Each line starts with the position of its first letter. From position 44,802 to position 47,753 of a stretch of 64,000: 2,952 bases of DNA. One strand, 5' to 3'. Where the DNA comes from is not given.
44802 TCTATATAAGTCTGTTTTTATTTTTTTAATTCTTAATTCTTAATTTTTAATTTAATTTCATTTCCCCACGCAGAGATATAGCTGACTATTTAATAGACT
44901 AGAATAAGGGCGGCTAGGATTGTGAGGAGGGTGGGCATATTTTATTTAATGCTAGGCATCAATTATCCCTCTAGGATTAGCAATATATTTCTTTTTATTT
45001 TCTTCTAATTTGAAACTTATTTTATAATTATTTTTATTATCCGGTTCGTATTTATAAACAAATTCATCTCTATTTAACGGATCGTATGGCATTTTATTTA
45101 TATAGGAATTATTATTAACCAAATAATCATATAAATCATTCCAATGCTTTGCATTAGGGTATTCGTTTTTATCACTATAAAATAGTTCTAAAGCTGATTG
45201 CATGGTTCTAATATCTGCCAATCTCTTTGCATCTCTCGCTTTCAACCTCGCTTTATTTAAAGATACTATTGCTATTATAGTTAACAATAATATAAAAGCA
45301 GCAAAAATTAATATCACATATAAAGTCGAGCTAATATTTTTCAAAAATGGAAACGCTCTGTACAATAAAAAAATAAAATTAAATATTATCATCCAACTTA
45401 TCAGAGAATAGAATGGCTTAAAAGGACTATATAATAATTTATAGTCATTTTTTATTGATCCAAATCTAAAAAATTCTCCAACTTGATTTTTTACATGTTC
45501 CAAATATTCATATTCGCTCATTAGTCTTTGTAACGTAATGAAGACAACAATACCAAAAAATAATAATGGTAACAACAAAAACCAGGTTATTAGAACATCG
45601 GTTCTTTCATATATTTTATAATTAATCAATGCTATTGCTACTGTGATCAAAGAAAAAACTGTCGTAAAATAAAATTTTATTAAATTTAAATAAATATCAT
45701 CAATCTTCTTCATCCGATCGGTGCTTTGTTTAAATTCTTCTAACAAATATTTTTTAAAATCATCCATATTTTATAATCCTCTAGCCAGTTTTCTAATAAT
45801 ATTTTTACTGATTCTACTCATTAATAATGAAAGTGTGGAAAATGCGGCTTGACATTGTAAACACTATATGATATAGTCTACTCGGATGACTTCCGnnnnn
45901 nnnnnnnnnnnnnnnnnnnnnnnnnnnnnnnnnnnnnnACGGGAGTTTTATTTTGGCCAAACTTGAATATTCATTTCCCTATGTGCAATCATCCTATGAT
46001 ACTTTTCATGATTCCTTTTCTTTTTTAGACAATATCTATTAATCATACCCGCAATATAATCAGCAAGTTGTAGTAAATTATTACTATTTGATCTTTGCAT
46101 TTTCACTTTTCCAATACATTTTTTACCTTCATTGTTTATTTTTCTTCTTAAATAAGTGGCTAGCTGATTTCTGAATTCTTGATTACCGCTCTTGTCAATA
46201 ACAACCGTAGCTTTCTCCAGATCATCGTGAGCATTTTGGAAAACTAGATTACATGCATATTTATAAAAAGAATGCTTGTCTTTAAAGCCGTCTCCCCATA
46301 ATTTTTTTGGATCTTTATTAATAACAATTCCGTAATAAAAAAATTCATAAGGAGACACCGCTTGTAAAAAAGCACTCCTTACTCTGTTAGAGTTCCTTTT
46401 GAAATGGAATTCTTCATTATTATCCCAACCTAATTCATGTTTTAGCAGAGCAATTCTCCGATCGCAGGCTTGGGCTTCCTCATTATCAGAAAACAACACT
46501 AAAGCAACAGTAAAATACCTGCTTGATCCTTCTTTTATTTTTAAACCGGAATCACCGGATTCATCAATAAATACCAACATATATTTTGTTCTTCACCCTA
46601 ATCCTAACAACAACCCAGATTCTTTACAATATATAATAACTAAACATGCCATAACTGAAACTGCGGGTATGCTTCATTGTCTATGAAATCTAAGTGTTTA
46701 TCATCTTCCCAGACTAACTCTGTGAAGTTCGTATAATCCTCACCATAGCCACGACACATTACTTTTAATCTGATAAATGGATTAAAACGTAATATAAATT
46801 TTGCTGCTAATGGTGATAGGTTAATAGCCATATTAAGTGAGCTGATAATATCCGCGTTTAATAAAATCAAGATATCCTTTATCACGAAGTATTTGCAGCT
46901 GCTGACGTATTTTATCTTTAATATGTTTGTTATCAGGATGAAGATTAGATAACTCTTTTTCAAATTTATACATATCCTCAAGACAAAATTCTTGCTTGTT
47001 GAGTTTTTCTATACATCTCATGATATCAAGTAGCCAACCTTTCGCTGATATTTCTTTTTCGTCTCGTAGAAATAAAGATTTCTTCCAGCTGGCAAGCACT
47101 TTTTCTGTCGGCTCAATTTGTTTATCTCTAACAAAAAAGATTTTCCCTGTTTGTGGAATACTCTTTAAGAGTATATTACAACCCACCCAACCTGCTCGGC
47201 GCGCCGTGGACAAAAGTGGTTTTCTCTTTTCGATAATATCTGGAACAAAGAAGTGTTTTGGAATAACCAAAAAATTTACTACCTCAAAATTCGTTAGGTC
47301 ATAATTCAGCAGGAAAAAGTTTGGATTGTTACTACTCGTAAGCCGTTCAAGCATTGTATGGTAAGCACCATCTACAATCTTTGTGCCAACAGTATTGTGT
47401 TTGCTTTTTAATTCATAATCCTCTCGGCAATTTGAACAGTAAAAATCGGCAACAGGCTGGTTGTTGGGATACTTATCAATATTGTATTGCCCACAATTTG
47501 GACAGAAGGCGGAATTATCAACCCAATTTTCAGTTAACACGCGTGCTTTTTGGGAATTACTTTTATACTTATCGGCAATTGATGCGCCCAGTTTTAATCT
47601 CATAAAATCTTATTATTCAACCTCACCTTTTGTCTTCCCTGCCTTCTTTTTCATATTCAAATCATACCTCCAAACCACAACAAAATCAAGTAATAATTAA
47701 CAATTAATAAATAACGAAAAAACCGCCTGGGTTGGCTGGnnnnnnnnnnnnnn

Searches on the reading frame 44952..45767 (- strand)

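Call 37: search_protein_families(library=pfam, proteins=[window:44952-45767:-], max_evalue=0.001)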
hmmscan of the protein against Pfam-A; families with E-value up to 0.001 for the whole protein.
window:44952-45767:- (271 aa): 1 family
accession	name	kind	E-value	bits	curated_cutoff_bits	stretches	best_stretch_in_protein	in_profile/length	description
PF08334.16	T2SSG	-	0.00074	20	21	0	176-251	8-88/108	Type II secretion system (T2SS), protein G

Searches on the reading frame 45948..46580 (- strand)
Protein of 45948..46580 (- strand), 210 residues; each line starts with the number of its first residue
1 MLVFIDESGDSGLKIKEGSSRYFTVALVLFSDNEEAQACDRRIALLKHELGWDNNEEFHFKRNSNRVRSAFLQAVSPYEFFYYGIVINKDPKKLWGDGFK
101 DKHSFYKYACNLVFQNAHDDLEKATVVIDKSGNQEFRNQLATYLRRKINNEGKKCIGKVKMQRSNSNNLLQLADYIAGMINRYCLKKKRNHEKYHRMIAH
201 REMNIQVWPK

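Call 37: search_protein_families(library=pfam, proteins=[window:45948-46580:-], max_evalue=0.001)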
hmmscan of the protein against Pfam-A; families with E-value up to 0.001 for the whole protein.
window:45948-46580:- (210 aa): 1 family
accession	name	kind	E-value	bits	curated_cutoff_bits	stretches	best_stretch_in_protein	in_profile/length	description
PF12686.12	DUF3800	-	1.9e-16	61.5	21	1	2-183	1-149/149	Protein of unknown function (DUF3800)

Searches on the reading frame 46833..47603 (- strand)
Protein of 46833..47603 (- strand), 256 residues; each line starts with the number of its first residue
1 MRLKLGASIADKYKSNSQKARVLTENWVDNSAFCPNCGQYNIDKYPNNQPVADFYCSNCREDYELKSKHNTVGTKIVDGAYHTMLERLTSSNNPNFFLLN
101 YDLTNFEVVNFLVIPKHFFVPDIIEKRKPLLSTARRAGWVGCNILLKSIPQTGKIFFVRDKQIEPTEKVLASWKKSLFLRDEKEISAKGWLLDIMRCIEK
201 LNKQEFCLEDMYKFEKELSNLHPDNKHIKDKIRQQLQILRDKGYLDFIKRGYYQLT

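Call 37: search_protein_families(library=pfam, proteins=[window:46833-47603:-], max_evalue=0.001)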
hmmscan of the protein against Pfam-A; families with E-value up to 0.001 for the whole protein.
window:46833-47603:- (256 aa): 2 families
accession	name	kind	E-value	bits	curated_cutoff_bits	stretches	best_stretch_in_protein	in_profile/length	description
PF06044.18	DpnI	-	3.4e-80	268.4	26.7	1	1-181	1-182/183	Dam-replacing family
PF17726.7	DpnI_C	-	5.9e-34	116.5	23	1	187-254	2-69/70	Dam-replacing HTH domain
